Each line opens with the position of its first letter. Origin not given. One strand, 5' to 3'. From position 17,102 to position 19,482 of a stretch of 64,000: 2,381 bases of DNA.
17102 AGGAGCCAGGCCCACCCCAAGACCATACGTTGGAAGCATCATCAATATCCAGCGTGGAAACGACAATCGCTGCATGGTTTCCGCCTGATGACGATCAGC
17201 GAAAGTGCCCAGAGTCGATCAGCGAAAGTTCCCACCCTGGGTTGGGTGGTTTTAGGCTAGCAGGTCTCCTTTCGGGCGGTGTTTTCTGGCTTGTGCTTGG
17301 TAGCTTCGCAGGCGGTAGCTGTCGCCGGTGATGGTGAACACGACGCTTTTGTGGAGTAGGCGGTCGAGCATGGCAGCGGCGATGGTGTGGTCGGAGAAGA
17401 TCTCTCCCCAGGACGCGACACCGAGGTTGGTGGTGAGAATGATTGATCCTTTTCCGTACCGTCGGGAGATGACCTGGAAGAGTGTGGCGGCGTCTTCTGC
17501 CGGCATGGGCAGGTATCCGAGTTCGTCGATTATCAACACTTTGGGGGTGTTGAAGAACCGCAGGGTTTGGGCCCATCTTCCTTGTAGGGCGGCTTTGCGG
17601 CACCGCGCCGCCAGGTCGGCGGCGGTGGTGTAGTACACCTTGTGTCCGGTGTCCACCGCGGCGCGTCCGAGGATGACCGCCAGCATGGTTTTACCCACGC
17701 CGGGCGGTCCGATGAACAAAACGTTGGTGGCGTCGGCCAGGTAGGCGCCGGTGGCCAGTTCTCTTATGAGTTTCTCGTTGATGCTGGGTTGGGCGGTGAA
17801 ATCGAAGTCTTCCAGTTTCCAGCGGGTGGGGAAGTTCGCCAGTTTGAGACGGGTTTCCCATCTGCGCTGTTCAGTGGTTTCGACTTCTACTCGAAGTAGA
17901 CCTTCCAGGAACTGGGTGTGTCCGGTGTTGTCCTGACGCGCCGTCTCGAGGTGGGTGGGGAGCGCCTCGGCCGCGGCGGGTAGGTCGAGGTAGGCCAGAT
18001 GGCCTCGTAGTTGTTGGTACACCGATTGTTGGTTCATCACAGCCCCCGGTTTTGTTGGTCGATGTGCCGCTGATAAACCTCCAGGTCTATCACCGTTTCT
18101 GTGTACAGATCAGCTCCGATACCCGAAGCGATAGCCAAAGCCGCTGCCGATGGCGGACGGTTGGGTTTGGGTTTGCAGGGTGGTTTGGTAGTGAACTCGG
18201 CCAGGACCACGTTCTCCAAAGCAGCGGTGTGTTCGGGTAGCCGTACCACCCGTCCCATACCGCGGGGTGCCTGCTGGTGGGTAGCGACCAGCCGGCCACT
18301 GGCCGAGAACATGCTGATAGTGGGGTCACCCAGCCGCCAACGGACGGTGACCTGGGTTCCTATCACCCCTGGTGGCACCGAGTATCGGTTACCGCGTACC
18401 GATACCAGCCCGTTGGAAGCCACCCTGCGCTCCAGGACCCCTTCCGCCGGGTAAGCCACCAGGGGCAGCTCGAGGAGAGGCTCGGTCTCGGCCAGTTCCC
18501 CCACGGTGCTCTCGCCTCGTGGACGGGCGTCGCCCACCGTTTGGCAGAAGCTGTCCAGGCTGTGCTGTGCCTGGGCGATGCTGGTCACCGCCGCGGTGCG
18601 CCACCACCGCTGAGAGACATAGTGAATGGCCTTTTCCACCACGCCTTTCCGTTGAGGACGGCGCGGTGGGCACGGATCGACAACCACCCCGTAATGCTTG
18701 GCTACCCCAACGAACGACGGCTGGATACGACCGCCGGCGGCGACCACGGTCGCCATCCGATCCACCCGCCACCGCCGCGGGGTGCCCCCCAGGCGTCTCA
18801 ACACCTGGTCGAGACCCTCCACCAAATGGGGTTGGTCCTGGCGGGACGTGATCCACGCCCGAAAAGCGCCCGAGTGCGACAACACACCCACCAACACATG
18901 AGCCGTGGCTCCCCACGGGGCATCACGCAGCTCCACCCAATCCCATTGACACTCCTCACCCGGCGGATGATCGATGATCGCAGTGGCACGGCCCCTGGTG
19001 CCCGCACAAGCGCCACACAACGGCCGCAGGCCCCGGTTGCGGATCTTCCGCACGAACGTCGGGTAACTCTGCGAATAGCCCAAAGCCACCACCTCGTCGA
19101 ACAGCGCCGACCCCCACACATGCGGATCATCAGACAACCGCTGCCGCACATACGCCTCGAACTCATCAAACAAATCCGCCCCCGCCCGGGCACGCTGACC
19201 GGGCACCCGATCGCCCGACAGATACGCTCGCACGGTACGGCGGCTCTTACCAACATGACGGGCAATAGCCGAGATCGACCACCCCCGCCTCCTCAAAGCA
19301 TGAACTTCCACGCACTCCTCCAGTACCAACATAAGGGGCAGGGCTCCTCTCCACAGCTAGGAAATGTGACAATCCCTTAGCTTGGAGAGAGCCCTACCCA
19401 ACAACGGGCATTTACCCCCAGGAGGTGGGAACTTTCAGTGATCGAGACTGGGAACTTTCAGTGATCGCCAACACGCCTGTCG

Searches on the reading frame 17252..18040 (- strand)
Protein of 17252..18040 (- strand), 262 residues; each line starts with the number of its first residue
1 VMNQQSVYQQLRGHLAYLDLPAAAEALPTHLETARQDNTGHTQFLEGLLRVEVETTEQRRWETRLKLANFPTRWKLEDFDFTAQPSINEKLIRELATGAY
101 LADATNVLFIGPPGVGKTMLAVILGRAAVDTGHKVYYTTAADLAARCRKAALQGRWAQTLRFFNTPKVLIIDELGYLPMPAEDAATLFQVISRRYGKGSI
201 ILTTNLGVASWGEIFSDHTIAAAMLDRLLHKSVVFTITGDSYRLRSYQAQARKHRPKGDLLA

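Call 31: search_protein_families(library=pfam, proteins=[window:17252-18040:-], max_evalue=0.001)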
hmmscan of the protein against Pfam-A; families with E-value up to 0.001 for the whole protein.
window:17252-18040:- (262 aa): 6 families
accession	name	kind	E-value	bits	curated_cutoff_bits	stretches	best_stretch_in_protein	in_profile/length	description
PF01695.23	IstB_IS21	-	1.1e-75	254.6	24.1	1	15-247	3-235/238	IstB-like ATP binding protein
PF00004.35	AAA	-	9e-07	29.8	21.2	1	107-177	1-69/131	ATPase family associated with various cellular activities (AAA)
PF05496.18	RuvB_N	-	1.4e-05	25.3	27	1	80-183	8-102/159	Holliday junction DNA helicase RuvB P-loop domain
PF20720.3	nSTAND3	-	8.5e-05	22.7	27.2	1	101-142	14-55/155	Novel STAND NTPase 3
PF07728.20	AAA_5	-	0.00019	21.9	22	0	106-175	1-76/139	AAA domain (dynein-related subfamily)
PF13401.12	AAA_22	-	0.00022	22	27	0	104-138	5-42/130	AAA domain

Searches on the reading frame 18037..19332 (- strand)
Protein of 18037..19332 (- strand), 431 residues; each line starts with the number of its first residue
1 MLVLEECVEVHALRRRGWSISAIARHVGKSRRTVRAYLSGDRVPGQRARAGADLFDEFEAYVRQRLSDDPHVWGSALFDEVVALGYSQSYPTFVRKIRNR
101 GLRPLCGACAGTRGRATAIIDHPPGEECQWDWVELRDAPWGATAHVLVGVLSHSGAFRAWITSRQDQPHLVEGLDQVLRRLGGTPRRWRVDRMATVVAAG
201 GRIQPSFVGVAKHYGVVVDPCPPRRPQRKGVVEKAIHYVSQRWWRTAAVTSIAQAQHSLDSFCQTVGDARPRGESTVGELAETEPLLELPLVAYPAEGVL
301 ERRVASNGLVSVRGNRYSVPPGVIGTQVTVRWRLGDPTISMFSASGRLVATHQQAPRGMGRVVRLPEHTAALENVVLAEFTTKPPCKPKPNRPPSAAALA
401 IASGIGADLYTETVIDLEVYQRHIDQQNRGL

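Call 31: search_protein_families(library=pfam, proteins=[window:18037-19332:-], max_evalue=0.001)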
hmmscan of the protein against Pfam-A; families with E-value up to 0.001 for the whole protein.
window:18037-19332:- (431 aa): 5 families
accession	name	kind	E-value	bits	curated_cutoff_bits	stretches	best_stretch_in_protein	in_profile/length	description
PF22483.2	Mu-transpos_C_2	-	2.1e-14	53.4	27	1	289-355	1-64/73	Mu transposase, C-terminal domain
PF00665.32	rve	-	3.5e-11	43.7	32.6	1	123-226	3-102/102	Integrase core domain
PF13384.12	HTH_23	-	4.4e-05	23.6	24.6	1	13-38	13-38/50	Homeodomain-like domain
PF13936.12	HTH_38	-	0.00023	21.2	27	1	4-34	7-37/44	Helix-turn-helix domain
PF01381.28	HTH_3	-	0.00082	19.8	23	0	14-46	6-38/55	Helix-turn-helix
